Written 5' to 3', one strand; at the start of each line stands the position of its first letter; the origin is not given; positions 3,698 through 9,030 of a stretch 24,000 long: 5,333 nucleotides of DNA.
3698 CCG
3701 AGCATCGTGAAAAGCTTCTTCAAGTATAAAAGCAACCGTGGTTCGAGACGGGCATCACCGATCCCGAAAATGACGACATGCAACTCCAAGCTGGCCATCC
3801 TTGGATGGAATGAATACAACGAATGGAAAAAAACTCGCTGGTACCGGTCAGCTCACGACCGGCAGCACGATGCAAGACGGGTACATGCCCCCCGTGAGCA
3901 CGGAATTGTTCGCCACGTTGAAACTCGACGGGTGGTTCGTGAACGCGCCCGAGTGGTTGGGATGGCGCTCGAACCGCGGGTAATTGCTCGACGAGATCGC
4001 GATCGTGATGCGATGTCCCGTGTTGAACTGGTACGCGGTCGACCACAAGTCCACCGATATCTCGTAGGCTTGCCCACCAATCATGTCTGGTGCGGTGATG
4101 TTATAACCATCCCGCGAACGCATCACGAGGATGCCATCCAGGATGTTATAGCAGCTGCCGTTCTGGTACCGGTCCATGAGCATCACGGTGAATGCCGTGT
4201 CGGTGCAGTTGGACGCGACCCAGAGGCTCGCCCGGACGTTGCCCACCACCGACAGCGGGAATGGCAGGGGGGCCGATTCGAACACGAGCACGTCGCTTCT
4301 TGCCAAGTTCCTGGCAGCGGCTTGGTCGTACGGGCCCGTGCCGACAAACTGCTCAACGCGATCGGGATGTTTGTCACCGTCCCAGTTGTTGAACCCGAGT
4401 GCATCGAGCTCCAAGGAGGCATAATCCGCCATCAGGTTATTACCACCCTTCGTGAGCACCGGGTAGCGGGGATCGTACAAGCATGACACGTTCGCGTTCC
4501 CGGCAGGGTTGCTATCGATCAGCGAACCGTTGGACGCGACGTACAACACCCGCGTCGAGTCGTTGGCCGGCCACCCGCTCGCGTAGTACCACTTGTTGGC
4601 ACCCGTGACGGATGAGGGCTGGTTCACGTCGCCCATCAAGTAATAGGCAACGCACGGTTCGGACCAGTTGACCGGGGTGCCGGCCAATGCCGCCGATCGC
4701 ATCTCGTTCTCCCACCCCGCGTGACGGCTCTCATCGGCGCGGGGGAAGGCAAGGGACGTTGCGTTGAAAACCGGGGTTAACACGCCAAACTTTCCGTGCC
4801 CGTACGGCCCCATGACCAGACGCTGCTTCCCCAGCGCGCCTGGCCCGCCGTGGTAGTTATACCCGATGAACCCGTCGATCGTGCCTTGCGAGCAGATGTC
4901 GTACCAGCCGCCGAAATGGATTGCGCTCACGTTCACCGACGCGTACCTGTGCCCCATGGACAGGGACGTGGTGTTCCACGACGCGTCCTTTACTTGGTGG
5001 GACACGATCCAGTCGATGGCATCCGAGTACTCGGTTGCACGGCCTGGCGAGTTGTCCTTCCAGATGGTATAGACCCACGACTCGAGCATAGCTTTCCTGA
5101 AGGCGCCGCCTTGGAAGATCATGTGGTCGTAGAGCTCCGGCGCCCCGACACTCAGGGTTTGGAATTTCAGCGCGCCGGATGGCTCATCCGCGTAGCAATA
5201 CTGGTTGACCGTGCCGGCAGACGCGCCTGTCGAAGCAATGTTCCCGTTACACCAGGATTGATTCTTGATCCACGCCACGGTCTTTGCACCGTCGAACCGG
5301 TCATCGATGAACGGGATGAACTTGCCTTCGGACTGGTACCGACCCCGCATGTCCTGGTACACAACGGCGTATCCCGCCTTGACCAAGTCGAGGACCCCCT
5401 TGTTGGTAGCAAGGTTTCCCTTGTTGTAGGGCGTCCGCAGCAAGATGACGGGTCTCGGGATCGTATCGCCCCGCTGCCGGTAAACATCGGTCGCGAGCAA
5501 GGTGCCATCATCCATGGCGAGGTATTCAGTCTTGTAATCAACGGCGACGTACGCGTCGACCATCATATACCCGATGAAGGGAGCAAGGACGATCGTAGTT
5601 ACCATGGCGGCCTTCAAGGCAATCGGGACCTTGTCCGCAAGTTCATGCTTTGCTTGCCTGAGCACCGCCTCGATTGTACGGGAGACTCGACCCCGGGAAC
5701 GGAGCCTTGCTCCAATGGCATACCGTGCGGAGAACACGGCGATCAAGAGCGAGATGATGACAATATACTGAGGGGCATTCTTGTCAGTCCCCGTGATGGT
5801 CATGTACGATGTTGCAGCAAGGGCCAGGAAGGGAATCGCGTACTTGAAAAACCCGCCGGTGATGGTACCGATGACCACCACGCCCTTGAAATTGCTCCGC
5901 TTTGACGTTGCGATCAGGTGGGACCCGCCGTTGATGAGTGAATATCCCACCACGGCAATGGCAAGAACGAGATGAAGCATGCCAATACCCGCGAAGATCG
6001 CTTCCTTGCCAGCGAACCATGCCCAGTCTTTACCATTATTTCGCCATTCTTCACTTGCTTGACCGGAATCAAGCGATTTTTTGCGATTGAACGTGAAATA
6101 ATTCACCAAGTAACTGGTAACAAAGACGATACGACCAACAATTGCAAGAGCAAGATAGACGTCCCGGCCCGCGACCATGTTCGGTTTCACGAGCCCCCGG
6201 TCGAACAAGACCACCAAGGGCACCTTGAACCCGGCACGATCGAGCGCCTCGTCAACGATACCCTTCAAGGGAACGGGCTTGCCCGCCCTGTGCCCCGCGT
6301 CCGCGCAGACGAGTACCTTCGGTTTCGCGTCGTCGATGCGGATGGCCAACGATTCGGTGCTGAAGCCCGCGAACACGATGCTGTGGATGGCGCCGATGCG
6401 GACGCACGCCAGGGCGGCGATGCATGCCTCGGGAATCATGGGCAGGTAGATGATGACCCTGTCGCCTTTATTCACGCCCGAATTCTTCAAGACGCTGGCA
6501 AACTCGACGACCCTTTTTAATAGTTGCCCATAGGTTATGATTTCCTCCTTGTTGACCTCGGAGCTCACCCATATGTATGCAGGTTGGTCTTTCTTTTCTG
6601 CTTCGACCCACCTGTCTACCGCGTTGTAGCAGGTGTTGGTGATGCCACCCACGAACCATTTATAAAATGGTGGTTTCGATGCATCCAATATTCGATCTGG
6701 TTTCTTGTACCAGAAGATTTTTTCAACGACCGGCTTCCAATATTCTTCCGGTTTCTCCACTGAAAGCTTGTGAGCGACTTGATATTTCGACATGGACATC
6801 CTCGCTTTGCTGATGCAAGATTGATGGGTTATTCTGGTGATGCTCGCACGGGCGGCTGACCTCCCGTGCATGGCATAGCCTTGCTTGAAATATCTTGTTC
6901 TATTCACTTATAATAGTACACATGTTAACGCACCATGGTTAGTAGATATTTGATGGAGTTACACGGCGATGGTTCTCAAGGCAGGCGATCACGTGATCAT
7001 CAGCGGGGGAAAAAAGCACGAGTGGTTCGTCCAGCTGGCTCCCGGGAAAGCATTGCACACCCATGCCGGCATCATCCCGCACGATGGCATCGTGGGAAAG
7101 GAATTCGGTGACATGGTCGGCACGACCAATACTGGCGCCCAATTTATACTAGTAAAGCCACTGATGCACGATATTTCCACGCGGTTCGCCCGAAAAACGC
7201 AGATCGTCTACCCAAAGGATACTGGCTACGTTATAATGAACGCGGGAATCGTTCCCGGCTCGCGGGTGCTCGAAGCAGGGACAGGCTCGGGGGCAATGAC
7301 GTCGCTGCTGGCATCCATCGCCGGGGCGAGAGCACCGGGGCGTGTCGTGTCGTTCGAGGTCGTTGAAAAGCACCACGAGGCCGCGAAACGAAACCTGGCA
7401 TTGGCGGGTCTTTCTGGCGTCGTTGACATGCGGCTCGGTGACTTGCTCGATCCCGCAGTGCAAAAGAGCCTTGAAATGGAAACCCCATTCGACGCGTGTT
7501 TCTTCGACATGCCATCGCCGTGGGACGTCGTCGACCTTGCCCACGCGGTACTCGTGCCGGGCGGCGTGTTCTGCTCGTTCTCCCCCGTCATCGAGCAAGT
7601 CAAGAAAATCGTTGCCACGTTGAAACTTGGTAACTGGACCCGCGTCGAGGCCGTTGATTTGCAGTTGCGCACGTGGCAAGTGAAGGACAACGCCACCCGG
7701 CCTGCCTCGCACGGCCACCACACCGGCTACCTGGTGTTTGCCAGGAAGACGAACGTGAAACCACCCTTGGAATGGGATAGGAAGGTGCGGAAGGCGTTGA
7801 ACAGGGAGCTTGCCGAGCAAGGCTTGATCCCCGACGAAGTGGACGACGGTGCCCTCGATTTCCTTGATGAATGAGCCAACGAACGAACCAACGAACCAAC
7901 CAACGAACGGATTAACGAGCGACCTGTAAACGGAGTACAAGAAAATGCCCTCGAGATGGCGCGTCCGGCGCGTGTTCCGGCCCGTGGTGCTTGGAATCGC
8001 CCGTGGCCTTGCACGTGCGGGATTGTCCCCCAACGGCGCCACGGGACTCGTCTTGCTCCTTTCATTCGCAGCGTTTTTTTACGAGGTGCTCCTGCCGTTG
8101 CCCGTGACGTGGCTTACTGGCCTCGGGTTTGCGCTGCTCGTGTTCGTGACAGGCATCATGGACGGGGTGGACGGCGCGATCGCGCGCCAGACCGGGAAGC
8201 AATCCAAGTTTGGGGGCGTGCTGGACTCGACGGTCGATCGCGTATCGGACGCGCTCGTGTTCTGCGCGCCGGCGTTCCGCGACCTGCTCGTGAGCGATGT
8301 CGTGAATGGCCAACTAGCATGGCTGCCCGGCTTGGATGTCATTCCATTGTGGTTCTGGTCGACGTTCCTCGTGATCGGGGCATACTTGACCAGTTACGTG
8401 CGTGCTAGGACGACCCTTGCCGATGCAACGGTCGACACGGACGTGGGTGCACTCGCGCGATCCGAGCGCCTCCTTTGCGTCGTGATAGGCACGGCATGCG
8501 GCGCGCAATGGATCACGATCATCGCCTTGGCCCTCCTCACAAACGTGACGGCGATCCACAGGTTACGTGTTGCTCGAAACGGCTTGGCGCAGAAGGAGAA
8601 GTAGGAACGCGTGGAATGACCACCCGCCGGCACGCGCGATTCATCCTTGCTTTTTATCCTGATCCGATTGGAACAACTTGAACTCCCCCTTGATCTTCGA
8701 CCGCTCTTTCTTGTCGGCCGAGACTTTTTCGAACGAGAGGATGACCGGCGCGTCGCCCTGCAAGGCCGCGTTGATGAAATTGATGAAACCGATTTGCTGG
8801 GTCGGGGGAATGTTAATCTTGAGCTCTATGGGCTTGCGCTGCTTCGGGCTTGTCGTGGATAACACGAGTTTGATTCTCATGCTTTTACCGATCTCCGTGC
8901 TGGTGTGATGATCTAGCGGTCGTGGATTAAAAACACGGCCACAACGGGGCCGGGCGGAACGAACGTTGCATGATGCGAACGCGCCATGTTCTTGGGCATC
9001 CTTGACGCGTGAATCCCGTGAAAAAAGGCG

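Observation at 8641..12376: Eukaryote-signature island: UBC-type E2 flanked by two gelsolin-domain genes around one divergent spacer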

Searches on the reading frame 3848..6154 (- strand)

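Call 98: search_protein_families(library=ncbifam, proteins=[window:3848-6154:-], max_evalue=0.001)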
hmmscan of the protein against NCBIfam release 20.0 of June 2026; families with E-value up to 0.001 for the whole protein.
window:3848-6154:- (768 aa): 2 families
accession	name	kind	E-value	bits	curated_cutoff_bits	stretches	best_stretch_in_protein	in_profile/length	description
TIGR00976.1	CocE_NonD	subfamily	1.1e-78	265.6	66.3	2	380-767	204-548/550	CocE/NonD family hydrolase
NF003780.0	PRK05371.1-1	subfamily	1.9e-07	29.9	642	1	612-735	445-566/594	Xaa-Pro dipeptidyl-peptidase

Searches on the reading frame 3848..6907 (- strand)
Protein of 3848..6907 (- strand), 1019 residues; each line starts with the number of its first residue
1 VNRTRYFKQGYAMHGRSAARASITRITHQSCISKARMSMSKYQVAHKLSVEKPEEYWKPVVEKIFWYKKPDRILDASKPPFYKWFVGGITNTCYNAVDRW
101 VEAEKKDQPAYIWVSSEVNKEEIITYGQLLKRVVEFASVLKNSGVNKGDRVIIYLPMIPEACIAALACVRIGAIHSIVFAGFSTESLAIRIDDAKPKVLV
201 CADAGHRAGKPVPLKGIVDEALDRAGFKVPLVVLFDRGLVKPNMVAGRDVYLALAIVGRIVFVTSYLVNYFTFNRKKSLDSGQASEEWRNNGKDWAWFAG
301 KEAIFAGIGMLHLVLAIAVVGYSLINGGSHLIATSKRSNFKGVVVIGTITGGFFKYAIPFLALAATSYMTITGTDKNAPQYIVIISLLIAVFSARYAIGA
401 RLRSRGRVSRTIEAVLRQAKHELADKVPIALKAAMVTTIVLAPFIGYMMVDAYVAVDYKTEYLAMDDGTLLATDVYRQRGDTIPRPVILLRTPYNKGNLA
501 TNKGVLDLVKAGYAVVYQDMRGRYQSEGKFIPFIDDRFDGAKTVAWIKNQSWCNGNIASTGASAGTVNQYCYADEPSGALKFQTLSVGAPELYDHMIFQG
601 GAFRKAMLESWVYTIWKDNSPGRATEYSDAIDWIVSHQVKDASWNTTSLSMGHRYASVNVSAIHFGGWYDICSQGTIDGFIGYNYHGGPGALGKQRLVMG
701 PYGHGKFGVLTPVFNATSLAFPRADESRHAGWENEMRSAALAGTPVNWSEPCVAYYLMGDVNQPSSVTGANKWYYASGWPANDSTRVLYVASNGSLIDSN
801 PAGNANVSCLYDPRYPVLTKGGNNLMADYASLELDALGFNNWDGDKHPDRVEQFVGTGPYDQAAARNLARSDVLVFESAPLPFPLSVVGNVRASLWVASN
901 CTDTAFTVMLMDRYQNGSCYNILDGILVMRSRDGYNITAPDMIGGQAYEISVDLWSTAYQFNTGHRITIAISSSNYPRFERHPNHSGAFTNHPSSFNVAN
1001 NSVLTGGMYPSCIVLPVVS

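Call 20: search_protein_families(library=pfam, proteins=[window:3848-6907:-], max_evalue=0.001)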
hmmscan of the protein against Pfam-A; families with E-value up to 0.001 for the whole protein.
window:3848-6907:- (1019 aa): 4 families
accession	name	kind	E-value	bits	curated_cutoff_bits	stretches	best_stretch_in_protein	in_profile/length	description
PF02129.25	Peptidase_S15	-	3.7e-41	142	23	1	467-705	1-261/262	X-Pro dipeptidyl-peptidase (S15 family)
PF08530.16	PepX_C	-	2.5e-29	103.2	22.5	1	749-1013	5-216/217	X-Pro dipeptidyl-peptidase C-terminal non-catalytic domain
PF00501.34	AMP-binding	-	7.2e-24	84.7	29.9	1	103-206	6-100/384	AMP-binding enzyme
PF16177.11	ACAS_N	-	7.9e-19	67.7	27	1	42-96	1-55/55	Acetyl-coenzyme A synthetase N-terminus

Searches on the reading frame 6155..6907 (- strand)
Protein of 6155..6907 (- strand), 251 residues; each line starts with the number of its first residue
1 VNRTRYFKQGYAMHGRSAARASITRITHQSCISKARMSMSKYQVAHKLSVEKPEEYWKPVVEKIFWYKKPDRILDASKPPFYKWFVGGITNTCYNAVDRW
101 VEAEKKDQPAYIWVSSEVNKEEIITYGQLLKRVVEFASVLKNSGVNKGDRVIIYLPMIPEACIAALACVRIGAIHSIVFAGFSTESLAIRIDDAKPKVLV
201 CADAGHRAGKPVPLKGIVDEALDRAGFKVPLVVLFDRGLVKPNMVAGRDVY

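Call 98: search_protein_families(library=ncbifam, proteins=[window:6155-6907:-], max_evalue=0.001)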
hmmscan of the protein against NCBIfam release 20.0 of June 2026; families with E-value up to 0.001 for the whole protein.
window:6155-6907:- (251 aa): 60 families (the best 25 are shown)
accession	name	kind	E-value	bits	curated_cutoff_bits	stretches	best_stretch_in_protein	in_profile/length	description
NF007815.0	PRK10524.1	equivalog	3.6e-79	267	955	1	40-250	2-211/629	propionate--CoA ligase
TIGR02316.1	propion_prpE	equivalog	1.3e-72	245.4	827.4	1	41-250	2-210/628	propionate--CoA ligase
NF001208.0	PRK00174.1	subfamily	2.6e-69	234.2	657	1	28-250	15-236/649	acetate--CoA ligase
TIGR02188.1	Ac_CoA_lig_AcsA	equivalog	2e-65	221.3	724.95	1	38-250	3-217/629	acetate--CoA ligase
NF002937.0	PRK03584.1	subfamily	3e-31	108.3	639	1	29-216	25-209/657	acetoacetate--CoA ligase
TIGR01217.1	ac_ac_CoA_syn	equivalog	2e-23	82.4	520.9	1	18-211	14-202/652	acetoacetate--CoA ligase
NF003313.0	PRK04319.1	equivalog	7.2e-22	77.3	729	1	83-204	36-155/574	acetate--CoA ligase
NF004822.0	PRK06178.1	equivalog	4.7e-12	45.3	782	1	97-204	43-143/571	acyl-CoA synthetase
NF005702.0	PRK07514.1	subfamily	1.2e-11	43.7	558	1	116-207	22-113/506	malonyl-CoA synthase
NF004814.0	PRK06164.1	equivalog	1.4e-11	43.7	677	1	102-230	17-138/540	acyl-CoA synthetase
NF047394.1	AcylCoAsynMbcS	equivalog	3.3e-11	42.5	850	1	95-202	13-120/525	acyl-CoA synthetase MbcS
NF004837.0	PRK06187.1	subfamily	2.9e-10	39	476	1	94-203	7-113/531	long-chain-fatty-acid--CoA ligase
TIGR01733.1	AA-adenyl-dom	subfamily_domain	3.2e-10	39.4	317.4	1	125-213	1-90/409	amino acid adenylation domain-containing protein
TIGR03098.1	ligase_PEP_1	hypoth_equivalog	5.9e-10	38.2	592.35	1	119-204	21-106/517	acyl-CoA ligase (AMP-forming), exosortase A system-associated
NF005714.0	PRK07529.1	subfamily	5.9e-10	38.1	632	1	92-204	31-143/640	acyl-CoA synthetase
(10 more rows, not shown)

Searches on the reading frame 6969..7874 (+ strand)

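Call 20: search_protein_families(library=pfam, proteins=[window:6969-7874:+], max_evalue=0.001)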
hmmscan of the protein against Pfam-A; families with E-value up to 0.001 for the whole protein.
window:6969-7874:+ (301 aa): 8 families
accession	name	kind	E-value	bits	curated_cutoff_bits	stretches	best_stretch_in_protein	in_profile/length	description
PF08704.16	GCD14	-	1.2e-34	120.6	26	1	73-242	17-183/247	tRNA methyltransferase complex GCD14 subunit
PF14801.12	TrmI-like_N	-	1.7e-09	37.9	24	1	3-47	3-47/50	TrmI-like N-terminal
PF01135.25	PCMT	-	1.1e-07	32.3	20.3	1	79-179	56-148/210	Protein-L-isoaspartate(D-aspartate) O-methyltransferase (PCMT)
PF13847.12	Methyltransf_31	-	1.5e-07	31.6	27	1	96-211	3-119/145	Methyltransferase domain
PF13578.12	Methyltransf_24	-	2e-05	25.8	26.3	1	101-200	1-99/105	Methyltransferase domain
PF13649.12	Methyltransf_25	-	0.00011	23.3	27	1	100-199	1-97/97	Methyltransferase domain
PF21985.2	TR61B_FKBP-like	-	0.00015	22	27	1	21-53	21-53/55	TR61B FKBP-like domain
PF08241.18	Methyltransf_11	-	0.00037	21.5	21.2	1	101-202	1-94/95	Methyltransferase domain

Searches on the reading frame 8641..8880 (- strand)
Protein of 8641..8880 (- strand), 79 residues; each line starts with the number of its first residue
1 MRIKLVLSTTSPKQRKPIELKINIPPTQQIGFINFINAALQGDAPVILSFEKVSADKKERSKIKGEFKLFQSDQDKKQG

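Call 3: search_protein_families(library=pfam, proteins=[window:8641-8880:-], max_evalue=1)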
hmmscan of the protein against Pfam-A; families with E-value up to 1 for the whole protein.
window:8641-8880:- (79 aa): 0 families

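Call 4: search_protein_families(library=ncbifam, proteins=[window:8641-8880:-], max_evalue=1)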
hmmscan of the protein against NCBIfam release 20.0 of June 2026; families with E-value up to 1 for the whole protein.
window:8641-8880:- (79 aa): 0 families

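Call 60: search_solved_structures(query=A4, max_evalue=10, show_alignments=2)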
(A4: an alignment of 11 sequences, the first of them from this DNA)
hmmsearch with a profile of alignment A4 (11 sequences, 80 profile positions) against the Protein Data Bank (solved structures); distinct sequences matched with E-value up to 10: 3.
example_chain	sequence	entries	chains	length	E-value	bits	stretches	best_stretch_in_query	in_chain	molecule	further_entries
8xoq_A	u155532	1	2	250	0.059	16.6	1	10-51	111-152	Transmembrane channel-like protein 1,Calcium and integrin-binding family member 2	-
8z3f_A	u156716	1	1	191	0.14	15.4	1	10-52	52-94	Calcium and integrin-binding family member 2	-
2vf9_A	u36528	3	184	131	0.39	14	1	19-59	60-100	COAT PROTEIN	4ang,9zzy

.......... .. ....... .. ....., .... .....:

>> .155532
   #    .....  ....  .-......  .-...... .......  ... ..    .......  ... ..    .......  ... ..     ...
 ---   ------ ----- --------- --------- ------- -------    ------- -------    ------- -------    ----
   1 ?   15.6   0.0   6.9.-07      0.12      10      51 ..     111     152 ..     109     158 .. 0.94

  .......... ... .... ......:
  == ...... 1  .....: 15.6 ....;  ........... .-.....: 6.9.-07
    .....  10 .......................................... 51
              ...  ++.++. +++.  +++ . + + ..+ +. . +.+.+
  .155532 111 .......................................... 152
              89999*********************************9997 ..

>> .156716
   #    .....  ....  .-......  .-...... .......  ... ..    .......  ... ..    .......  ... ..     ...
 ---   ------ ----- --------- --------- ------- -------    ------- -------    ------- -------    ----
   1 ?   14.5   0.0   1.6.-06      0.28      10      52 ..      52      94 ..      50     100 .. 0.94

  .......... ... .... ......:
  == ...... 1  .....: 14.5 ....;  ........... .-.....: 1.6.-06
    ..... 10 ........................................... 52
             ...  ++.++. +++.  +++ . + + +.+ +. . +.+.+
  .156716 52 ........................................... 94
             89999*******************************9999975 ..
